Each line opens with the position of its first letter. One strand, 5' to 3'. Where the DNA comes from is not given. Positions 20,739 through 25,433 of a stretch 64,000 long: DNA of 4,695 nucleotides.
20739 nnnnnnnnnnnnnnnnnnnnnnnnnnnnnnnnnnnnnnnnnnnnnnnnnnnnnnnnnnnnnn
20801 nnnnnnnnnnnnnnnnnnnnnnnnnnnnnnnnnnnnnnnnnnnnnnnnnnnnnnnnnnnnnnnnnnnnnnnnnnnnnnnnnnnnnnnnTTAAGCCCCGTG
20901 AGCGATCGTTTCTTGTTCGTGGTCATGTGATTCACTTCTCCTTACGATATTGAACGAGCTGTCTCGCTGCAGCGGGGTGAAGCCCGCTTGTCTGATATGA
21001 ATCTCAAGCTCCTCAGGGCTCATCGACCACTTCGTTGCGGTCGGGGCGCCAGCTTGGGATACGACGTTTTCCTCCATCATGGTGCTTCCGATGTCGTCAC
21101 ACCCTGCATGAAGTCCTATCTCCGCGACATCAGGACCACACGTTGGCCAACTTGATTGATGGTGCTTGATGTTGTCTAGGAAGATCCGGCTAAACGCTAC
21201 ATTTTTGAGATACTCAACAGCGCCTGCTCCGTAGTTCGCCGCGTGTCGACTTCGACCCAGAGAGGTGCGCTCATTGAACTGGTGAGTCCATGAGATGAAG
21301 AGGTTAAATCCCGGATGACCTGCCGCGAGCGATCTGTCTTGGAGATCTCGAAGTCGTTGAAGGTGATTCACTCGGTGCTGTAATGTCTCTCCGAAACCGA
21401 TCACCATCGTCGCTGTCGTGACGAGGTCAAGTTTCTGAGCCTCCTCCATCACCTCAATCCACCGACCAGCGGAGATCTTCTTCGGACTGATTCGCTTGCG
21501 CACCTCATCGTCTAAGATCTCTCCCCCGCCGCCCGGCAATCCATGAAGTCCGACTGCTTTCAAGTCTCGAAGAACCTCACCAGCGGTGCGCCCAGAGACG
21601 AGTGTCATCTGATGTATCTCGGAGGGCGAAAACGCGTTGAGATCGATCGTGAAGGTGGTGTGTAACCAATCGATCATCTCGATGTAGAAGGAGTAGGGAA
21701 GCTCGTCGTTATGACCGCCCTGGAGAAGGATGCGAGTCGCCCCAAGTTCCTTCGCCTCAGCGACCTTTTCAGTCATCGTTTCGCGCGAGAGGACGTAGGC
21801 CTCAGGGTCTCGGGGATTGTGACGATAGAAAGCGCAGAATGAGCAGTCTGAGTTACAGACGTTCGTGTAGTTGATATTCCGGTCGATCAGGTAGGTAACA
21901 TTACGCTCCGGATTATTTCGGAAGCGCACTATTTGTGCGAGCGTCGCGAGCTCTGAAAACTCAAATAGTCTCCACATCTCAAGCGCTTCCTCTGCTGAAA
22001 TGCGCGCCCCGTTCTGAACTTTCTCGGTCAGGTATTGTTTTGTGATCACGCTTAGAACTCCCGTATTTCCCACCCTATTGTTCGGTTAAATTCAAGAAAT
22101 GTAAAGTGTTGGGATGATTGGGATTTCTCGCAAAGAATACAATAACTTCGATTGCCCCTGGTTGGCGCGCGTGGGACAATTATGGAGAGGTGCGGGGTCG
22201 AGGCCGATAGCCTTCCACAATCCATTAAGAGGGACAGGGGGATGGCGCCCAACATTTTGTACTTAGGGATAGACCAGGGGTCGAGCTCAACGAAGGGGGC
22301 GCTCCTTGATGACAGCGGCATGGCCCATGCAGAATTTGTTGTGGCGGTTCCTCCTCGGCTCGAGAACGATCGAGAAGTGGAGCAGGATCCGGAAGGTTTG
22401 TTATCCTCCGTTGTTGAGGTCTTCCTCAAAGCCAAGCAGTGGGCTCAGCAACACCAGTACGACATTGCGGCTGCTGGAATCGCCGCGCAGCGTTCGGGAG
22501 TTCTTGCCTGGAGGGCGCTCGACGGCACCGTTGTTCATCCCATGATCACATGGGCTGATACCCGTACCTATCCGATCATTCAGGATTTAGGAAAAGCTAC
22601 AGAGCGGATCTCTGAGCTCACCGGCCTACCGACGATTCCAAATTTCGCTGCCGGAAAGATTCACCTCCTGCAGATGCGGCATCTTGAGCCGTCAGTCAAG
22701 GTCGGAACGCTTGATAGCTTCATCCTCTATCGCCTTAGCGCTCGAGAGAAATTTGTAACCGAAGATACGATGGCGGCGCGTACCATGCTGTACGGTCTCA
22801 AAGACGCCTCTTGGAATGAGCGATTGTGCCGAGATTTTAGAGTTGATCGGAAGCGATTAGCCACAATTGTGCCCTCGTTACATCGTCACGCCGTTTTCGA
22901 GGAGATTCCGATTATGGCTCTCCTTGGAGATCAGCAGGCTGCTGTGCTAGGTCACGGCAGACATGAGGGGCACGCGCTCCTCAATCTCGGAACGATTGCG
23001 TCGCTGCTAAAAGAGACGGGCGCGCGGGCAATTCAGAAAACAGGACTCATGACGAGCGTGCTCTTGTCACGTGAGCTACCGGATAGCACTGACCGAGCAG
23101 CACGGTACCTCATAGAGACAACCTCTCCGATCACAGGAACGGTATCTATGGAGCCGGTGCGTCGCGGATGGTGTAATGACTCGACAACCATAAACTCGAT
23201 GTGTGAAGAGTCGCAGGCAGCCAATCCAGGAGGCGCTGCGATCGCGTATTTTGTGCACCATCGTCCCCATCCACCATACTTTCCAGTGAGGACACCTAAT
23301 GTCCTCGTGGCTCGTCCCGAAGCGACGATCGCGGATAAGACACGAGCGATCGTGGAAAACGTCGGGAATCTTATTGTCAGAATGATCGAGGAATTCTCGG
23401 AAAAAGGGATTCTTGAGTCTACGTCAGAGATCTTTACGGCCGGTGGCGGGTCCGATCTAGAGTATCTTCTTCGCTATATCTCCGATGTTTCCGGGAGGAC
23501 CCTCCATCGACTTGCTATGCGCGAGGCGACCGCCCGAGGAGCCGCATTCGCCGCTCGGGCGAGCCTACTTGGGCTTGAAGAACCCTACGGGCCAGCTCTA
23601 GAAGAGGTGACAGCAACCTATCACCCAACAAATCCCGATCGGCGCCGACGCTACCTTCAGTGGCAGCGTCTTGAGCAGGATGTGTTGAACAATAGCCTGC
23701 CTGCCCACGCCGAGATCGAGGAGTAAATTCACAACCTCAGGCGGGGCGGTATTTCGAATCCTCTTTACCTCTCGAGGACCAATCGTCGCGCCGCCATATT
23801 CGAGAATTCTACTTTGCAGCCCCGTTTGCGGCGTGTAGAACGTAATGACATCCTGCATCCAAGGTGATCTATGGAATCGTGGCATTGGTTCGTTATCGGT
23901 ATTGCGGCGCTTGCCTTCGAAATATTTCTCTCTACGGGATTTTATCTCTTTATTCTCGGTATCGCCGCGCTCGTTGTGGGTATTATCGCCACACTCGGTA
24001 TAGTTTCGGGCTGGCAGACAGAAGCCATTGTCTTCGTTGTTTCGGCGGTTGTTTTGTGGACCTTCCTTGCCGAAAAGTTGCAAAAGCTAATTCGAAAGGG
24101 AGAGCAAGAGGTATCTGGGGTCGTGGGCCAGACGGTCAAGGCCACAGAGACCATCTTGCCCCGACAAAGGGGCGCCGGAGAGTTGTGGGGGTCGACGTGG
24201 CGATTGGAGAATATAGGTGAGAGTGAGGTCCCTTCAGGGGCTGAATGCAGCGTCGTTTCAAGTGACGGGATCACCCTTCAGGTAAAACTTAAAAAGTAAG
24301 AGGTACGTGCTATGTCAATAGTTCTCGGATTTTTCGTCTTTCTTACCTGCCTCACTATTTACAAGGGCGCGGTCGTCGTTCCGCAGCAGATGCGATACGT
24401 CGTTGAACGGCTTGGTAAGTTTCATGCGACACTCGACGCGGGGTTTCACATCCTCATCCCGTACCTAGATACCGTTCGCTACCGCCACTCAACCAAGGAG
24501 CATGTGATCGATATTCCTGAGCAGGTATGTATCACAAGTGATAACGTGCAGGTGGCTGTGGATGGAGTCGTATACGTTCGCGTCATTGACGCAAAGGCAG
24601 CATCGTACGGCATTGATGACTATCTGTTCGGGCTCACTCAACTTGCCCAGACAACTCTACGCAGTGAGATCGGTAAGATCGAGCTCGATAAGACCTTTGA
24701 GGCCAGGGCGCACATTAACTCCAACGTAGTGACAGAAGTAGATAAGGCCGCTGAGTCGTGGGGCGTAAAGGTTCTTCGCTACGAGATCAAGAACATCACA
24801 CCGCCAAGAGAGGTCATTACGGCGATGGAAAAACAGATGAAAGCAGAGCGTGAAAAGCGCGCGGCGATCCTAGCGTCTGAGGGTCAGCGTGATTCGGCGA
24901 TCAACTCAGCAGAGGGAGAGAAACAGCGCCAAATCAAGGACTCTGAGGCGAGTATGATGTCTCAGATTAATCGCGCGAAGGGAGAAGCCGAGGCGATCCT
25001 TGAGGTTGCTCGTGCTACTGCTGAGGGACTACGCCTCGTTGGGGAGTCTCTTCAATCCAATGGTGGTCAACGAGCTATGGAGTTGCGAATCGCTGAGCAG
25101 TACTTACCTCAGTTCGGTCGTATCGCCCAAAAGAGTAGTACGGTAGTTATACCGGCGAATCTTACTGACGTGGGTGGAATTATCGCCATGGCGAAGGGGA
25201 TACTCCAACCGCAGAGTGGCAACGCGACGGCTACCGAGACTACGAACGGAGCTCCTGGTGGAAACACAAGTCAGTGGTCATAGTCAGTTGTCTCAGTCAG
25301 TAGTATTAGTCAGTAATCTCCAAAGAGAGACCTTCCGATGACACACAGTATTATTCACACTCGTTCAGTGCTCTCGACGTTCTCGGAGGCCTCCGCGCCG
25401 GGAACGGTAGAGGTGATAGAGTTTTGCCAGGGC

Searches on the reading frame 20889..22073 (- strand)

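Call 63: search_protein_families(library=pfam, proteins=[window:20889-22073:-], max_evalue=0.0001)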
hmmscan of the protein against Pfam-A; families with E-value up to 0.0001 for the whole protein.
window:20889-22073:- (394 aa): 2 families
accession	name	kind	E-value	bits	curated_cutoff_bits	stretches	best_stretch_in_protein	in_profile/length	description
PF19288.4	CofH_C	-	2.6e-27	95.6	27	1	254-377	2-119/125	CofH/MqnC C-terminal region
PF04055.27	Radical_SAM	-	4.6e-20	72.9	29.5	1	67-240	1-165/166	Radical SAM superfamily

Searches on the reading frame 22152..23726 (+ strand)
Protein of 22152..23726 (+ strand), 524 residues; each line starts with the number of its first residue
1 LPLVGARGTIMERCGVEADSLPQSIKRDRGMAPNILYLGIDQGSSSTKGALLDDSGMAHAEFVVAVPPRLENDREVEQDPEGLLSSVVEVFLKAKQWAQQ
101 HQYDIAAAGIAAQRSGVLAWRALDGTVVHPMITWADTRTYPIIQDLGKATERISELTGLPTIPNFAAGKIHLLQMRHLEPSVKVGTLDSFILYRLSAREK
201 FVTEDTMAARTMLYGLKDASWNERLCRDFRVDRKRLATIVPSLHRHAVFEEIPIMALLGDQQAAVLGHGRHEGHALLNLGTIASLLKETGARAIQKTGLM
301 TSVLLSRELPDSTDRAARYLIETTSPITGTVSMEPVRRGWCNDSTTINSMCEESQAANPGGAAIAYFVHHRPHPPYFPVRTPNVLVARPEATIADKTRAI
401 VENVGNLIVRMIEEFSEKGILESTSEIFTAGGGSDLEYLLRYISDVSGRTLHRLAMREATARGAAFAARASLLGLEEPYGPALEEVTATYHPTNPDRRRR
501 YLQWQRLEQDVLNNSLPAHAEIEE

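Call 63: search_protein_families(library=pfam, proteins=[window:22152-23726:+], max_evalue=0.0001)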
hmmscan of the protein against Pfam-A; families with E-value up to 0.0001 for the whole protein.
window:22152-23726:+ (524 aa): 2 families
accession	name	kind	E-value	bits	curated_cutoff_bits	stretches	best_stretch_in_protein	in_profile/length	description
PF00370.27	FGGY_N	-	2.4e-29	103.1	28.8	1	36-267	1-245/245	FGGY family of carbohydrate kinases, N-terminal domain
PF02782.22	FGGY_C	-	3.3e-08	34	27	1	315-468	34-194/198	FGGY family of carbohydrate kinases, C-terminal domain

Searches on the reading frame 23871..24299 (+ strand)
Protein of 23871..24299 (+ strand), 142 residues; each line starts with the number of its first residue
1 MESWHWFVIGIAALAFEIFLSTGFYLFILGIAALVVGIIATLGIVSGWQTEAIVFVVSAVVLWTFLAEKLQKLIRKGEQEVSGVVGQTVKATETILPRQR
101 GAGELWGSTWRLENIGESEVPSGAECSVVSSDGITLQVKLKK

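Call 63: search_protein_families(library=pfam, proteins=[window:23871-24299:+], max_evalue=0.0001)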
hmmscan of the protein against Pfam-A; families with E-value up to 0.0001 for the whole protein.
window:23871-24299:+ (142 aa): 1 family
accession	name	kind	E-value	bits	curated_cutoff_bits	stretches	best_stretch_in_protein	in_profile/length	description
PF01957.25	NfeD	-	5.3e-05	23.8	29.1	1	83-139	3-56/57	NfeD-like C-terminal, partner-binding domain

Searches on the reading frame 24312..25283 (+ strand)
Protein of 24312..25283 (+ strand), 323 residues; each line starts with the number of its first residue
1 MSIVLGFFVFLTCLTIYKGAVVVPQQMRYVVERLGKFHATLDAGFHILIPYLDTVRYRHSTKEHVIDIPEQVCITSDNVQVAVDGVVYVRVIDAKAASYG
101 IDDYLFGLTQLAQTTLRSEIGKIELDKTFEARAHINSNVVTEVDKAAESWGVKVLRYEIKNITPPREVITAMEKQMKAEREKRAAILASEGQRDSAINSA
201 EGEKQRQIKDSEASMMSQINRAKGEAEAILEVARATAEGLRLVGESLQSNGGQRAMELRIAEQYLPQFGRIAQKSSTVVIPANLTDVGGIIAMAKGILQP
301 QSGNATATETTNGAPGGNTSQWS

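Call 63: search_protein_families(library=pfam, proteins=[window:24312-25283:+], max_evalue=0.0001)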
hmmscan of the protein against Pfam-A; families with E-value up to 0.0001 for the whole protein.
window:24312-25283:+ (323 aa): 2 families
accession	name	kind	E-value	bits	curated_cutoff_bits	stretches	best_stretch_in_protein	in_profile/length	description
PF01145.31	Band_7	-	2.6e-34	119.3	23.6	1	22-192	2-175/176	SPFH domain / Band 7 family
PF16200.10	Band_7_C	-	1.3e-18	67.2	29.1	1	241-300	1-60/63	C-terminal region of band_7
